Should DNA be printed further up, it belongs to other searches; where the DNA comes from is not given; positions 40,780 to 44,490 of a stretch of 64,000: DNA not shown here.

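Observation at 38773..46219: Complete CrbS/CrbR-type acetate module with an exact 14-bp shared motif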

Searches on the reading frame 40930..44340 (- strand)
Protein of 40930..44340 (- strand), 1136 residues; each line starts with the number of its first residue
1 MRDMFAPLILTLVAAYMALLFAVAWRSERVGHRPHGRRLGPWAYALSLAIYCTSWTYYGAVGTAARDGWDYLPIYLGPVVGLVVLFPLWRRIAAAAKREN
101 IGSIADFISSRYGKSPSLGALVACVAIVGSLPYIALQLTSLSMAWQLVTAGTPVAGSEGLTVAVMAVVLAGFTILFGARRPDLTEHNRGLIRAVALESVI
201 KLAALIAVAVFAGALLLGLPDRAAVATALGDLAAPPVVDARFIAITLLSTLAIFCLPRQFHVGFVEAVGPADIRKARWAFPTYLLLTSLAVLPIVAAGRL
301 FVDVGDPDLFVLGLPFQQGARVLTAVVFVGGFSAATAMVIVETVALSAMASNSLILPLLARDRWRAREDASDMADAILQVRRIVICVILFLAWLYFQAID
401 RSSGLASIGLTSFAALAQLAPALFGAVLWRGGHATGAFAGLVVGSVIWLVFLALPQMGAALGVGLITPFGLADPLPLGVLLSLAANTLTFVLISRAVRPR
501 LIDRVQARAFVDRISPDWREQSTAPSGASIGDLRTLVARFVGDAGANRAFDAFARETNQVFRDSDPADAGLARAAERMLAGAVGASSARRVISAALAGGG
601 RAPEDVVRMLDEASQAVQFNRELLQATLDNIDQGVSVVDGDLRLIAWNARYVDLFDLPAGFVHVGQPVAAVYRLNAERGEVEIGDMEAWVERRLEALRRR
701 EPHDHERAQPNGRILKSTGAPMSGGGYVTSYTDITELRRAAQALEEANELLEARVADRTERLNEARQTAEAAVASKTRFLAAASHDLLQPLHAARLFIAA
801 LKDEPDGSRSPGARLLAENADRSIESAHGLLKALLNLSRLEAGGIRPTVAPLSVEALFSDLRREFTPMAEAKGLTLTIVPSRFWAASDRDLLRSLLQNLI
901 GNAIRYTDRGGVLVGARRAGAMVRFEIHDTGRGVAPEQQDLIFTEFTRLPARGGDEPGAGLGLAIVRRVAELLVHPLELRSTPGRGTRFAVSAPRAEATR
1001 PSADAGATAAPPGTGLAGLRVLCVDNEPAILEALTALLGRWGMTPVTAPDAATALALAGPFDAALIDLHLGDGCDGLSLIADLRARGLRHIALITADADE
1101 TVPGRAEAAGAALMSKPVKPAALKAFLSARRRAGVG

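Call 5: search_protein_families(library=pfam, proteins=[window:40930-44340:-])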
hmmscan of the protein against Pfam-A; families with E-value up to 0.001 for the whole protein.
window:40930-44340:- (1136 aa): 5 families
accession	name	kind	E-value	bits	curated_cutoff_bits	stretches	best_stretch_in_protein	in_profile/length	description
PF12860.13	PAS_7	-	5e-39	133.5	27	1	628-741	1-114/115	PAS fold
PF02518.31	HATPase_c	-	2.2e-22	80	26.4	1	888-995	2-109/111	Histidine kinase-, DNA gyrase B-, and HSP90-like ATPase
PF00512.31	HisKA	-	2.1e-11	44.1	26.9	1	776-843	2-66/66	His Kinase A (phospho-acceptor) domain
PF00072.30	Response_reg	-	1.2e-09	38.8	30.2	1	1021-1125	1-108/111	Response regulator receiver domain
PF08448.16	PAS_4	-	4.1e-05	24.2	23.1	1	628-739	1-110/110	PAS fold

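Call 7: search_protein_families(library=ncbifam, proteins=[window:40930-44340:-], max_evalue=0.01)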
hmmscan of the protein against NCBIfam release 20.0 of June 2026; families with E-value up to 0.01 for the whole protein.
window:40930-44340:- (1136 aa): 74 families (the best 25 are shown)
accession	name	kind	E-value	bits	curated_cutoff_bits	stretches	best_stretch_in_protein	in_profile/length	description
NF041832.1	near_NosP_CTERM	subfamily_domain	5.3e-99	331.8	400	1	770-1128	1-367/370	NahK/ErcS family hybrid sensor histidine kinase/response regulator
NF041831.1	NO_HK_NahK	exception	1.4e-85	287.9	1500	2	759-1128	477-851/854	hybrid sensor histidine kinase/response regulator NahK/ErcS'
TIGR02956.1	TMAO_torS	equivalog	8.9e-48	163.1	676.5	1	740-1128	432-817/967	TMAO reductase system sensor histidine kinase/response regulator TorS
NF011874.0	PRK15347.1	equivalog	1.1e-39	136.2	852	1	743-1011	365-630/921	two component system sensor kinase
NF046044.1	PnpS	equivalog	8.4e-34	117.2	400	1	776-993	170-389/390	two-component system histidine kinase PnpS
TIGR02966.1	phoR_proteo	equivalog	5.6e-33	114.3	334.2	1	775-991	113-331/333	phosphate regulon sensor histidine kinase PhoR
NF008543.0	PRK11466.1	equivalog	1.9e-31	108.8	982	1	742-1127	403-794/914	TMAO reductase system sensor histidine kinase/response regulator TorS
NF041880.1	EPS_EpsF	equivalog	3e-27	95.3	900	1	700-972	194-468/492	response regulator EpsF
NF041735.1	hist_kin_RppB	equivalog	7.7e-27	94.2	400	1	777-992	217-436/438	two-component system sensor histidine kinase RppB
NF008302.0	PRK11091.1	equivalog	2.7e-26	92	838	1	757-1127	265-639/779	aerobic respiration two-component sensor histidine kinase ArcB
NF041947.1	LuxQ_Vibrio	equivalog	3.3e-25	88.1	1200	1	761-1127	457-835/843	quorum-sensing autoinducer 2 sensor kinase/phosphatase LuxQ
NF040691.1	MtrAB_MtrB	equivalog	9.7e-25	87.5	450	1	774-998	269-495/507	MtrAB system histidine kinase MtrB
NF033092.0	HK_WalK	equivalog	4.8e-24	84.9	725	1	775-994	371-593/594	cell wall metabolism sensor histidine kinase WalK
NF006800.0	PRK09303.1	equivalog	6.8e-24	84.5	342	1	746-994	121-376/383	histidine kinase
NF012163.2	BaeS_SmeS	equivalog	1.9e-22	79.9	500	1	759-991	223-454/457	sensor histidine kinase efflux regulator BaeS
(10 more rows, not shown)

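Call 75: search_dna_similar(query=window:40933-44340:-, collection=plasmids, mode=protein, max_rows=45, max_evalue=1e-80)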
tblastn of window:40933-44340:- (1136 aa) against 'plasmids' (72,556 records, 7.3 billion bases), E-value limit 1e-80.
Records with a match: 42; places in all: 42; records where one place covers at least 80% of the query: 39.
Best place of each record, by identity: <60% 42.
By first word of the organism name: Sinorhizobium 13; Azospirillum 8; Neorhizobium 5; Acinetobacter 4; Indioceanicola 2; Sphingopyxis 1; Methylobacterium 1; Pseudomonas 1; Aeromonas 1; Phaeobacter 1; and 5 more.
By predicted mobility (MOB-suite, as given by PLSDB): non-mobilizable 26; conjugative 10; mobilizable 6.
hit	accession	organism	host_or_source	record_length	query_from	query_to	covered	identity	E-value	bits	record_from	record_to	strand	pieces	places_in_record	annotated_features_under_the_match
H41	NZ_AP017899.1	Sphingopyxis sp. FD7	-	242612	7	1128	99%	43.2%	0e+0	639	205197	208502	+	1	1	PAS-domain containing protein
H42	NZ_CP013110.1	Sinorhizobium americanum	Vachellia farnesiana,cell culture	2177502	8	1129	99%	42.6%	0e+0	657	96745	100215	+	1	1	record has no annotation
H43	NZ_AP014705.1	Methylobacterium aquaticum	-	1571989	2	1131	99%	42.1%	0e+0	607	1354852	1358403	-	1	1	none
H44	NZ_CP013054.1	Sinorhizobium americanum CCGM7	Phaseolus vulgaris,root nodules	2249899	8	1129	99%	42.4%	0e+0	655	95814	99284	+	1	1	none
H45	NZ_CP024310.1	Sinorhizobium fredii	Phaseolus vulgaris,cell culture,plant ...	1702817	8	1129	99%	42.3%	0e+0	655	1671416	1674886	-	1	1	record has no annotation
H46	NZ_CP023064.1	Sinorhizobium sp. CCBAU 05631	G.max,nodule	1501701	8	1129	99%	42.2%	0e+0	639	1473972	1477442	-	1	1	record has no annotation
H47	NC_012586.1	Sinorhizobium fredii NGR234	-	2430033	8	1129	99%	42.0%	0e+0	641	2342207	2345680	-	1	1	record has no annotation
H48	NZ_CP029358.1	Azospirillum thermophilum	cell culture,hot spring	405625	8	1128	99%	41.8%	0e+0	612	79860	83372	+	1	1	PAS domain-containing hybrid sensor histidine kinase/response ...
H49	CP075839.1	Pseudomonas aeruginosa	Homo sapiens,Cell culture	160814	52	1128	95%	43.4%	0e+0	667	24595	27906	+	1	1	PAS-domain containing protein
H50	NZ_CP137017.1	Sinorhizobium fredii GR64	Phaseolus vulgaris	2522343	8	1129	99%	41.7%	0e+0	639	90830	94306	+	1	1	record has no annotation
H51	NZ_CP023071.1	Sinorhizobium fredii CCBAU 83666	G.max,nodule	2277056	8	1129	99%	41.6%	0e+0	639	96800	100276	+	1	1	record has no annotation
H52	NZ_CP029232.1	Sinorhizobium fredii CCBAU 45436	Glycine max,cell culture,plant root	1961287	8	1129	99%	41.5%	0e+0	642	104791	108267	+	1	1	record has no annotation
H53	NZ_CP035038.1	Sinorhizobium fredii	single cell,soil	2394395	8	1129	99%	41.5%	0e+0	639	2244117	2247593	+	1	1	none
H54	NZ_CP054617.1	Azospirillum oryzae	cell culture,soil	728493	8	1128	99%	41.4%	0e+0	615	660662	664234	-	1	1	PAS domain-containing hybrid sensor histidine kinase/response ...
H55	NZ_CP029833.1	Azospirillum ramasamyi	single cell,Cow dung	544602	8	1128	99%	41.3%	0e+0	612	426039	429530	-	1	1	PAS domain-containing hybrid sensor histidine kinase/response ...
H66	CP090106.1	Sinorhizobium meliloti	Medicago,Cell culture,Plant nodule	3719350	48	1128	95%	39.8%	0e+0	598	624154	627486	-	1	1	PAS-domain containing protein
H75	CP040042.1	Acinetobacter baumannii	Homo sapiens,blood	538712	47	1133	96%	35.8%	3e-175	579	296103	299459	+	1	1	response regulator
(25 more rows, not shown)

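Call 76: get_annotated_region(hit=H47, flank=7000)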
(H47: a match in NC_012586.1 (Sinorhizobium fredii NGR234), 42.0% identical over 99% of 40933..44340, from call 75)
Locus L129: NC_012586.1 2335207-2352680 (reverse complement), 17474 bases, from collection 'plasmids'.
description: Sinorhizobium fredii NGR234 plasmid pNGR234b, complete sequence
organism: Sinorhizobium fredii NGR234 (NCBI taxid 394)
taxonomy: Bacteria; Pseudomonadota; Alphaproteobacteria; Hyphomicrobiales; Rhizobiaceae; Sinorhizobium; Sinorhizobium fredii; Sinorhizobium fredii NGR234
host: -; source: -; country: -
typing (MOB-suite, as given by PLSDB): conjugative; relaxase MOBQ; mating-pair formation MPF_T
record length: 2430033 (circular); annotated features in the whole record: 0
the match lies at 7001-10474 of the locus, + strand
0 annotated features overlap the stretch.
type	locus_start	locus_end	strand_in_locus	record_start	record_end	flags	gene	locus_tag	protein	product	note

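Call 77: get_annotated_region(hit=H66, flank=7000)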
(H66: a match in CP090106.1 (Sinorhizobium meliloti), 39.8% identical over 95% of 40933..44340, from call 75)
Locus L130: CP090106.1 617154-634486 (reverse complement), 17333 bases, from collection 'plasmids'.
description: Sinorhizobium meliloti strain Ak57 plasmid pSymB, complete sequence
organism: Sinorhizobium meliloti (NCBI taxid 382)
taxonomy: Bacteria; Pseudomonadota; Alphaproteobacteria; Hyphomicrobiales; Rhizobiaceae; Sinorhizobium; Sinorhizobium meliloti
host: -; source: Medicago,Cell culture,Plant nodule; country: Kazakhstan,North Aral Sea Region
typing (MOB-suite, as given by PLSDB): non-mobilizable
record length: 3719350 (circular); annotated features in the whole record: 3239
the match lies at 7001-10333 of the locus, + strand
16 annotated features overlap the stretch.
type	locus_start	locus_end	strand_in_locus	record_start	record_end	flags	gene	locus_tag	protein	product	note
CDS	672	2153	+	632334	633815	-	-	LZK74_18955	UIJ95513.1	cytochrome ubiquinol oxidase subunit I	-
CDS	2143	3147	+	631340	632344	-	cydB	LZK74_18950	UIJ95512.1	cytochrome d ubiquinol oxidase subunit II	-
CDS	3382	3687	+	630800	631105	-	-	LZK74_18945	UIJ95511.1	chorismate mutase family protein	-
CDS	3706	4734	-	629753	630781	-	galE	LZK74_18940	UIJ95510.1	UDP-glucose 4-epimerase GalE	-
CDS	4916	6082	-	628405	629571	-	-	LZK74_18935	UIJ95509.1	pyridoxal phosphate-dependent aminotransferase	-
CDS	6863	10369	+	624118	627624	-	-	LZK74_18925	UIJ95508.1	PAS-domain containing protein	-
CDS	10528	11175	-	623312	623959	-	-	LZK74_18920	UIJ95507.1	response regulator transcription factor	-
CDS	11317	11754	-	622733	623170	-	-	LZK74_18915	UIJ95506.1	hypothetical protein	-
CDS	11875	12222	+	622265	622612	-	-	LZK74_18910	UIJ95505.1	DUF952 domain-containing protein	-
CDS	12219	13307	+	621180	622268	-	-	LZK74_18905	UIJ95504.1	quinone-dependent dihydroorotate dehydrogenase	-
CDS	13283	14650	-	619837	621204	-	-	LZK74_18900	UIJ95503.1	MATE family efflux transporter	-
CDS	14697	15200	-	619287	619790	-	-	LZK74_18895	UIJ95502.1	CAP domain-containing protein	-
CDS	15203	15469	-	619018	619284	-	-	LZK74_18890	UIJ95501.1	DUF6460 domain-containing protein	-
CDS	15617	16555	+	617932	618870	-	-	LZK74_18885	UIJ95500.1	class I SAM-dependent methyltransferase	-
CDS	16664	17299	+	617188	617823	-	-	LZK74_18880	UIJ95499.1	YitT family protein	-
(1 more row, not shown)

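Call 78: get_annotated_region(hit=H75, flank=7000)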
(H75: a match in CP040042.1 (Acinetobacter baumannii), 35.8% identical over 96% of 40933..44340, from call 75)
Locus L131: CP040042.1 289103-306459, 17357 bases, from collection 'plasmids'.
description: Acinetobacter baumannii strain VB958 plasmid unnamed2, complete sequence
organism: Acinetobacter baumannii (NCBI taxid 470)
taxonomy: Bacteria; Pseudomonadota; Gammaproteobacteria; Moraxellales; Moraxellaceae; Acinetobacter; Acinetobacter baumannii
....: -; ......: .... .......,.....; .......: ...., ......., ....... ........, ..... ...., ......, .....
typing (MOB-suite, as given by PLSDB): non-mobilizable
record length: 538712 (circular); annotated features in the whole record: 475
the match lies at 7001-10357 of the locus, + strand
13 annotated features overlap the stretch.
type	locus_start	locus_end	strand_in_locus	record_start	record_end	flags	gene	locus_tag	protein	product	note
CDS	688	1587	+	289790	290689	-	carO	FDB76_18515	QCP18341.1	carbapenem susceptibility porin CarO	-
CDS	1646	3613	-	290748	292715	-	-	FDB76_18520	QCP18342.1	BCCT family transporter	-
CDS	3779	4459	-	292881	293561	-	-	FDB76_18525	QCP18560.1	two pore domain potassium channel family protein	-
CDS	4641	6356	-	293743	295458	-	-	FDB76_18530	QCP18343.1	cation acetate symporter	-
CDS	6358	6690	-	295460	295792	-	-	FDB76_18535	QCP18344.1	DUF485 domain-containing protein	-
CDS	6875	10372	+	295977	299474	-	-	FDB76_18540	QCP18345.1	response regulator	-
CDS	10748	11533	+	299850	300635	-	-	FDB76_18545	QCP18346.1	hypothetical protein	-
CDS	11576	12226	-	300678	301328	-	-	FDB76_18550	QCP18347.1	response regulator transcription factor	-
CDS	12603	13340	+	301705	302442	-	msuE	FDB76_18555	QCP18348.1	FMN reductase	-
CDS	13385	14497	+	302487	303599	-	sfnG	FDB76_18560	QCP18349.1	dimethyl sulfone monooxygenase SfnG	-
CDS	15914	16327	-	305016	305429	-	-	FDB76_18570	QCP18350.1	winged helix-turn-helix transcriptional regulator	-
CDS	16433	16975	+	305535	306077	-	-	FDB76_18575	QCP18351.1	cysteine hydrolase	-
CDS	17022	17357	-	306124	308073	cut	acs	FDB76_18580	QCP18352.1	acetate--CoA ligase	-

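Call 79: get_annotated_region(hit=H48, flank=7000)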
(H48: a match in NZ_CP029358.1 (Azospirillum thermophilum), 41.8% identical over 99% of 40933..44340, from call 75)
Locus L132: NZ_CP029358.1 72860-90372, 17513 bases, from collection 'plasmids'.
description: Azospirillum thermophilum strain CFH 70021 plasmid unnamed3
organism: Azospirillum thermophilum (NCBI taxid 2202148)
taxonomy: Bacteria; Pseudomonadota; Alphaproteobacteria; Rhodospirillales; Azospirillaceae; Azospirillum; Azospirillum thermophilum
host: -; source: cell culture,hot spring; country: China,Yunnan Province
typing (MOB-suite, as given by PLSDB): non-mobilizable
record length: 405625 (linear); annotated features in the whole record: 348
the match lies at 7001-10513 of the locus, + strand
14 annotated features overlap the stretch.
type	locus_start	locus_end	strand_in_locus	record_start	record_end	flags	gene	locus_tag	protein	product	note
CDS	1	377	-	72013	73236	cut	-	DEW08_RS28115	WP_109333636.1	GlcNAc-transferase family protein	-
CDS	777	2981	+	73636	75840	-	-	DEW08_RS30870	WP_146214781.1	hypothetical protein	-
CDS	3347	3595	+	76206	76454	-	-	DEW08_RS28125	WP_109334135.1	hypothetical protein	-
CDS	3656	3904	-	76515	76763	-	-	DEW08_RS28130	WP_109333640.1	hypothetical protein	-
CDS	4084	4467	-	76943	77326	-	-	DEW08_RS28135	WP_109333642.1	VOC family protein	-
CDS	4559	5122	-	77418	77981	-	-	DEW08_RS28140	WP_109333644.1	hypothetical protein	-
CDS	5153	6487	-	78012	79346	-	-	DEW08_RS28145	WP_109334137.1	MFS family transporter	-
CDS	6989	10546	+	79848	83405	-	-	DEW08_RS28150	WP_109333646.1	PAS domain-containing hybrid sensor histidine kinase/response regulator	GO:0000160 - phosphorelay signal transduction system [Evidence IEA]; GO:0007165 - signal transduction [Evidence IEA]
CDS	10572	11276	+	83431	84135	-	-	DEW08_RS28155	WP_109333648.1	response regulator transcription factor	GO:0000160 - phosphorelay signal transduction system [Evidence IEA]; GO:0006355 - regulation of DNA-templated ...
CDS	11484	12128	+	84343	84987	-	-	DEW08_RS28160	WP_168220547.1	phosphatase PAP2 family protein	-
CDS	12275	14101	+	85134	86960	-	-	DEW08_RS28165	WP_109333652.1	histidine kinase N-terminal 7TM domain-containing protein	-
CDS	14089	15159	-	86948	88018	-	-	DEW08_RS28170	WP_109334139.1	saccharopine dehydrogenase family protein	-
CDS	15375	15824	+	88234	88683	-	-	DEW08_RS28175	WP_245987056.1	Lrp/AsnC family transcriptional regulator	-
CDS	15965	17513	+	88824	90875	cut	-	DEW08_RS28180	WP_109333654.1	NADPH-dependent 2,4-dienoyl-CoA reductase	GO:0033543 - fatty acid beta-oxidation, unsaturated, even number, reductase/isomerase pathway [Evidence IEA]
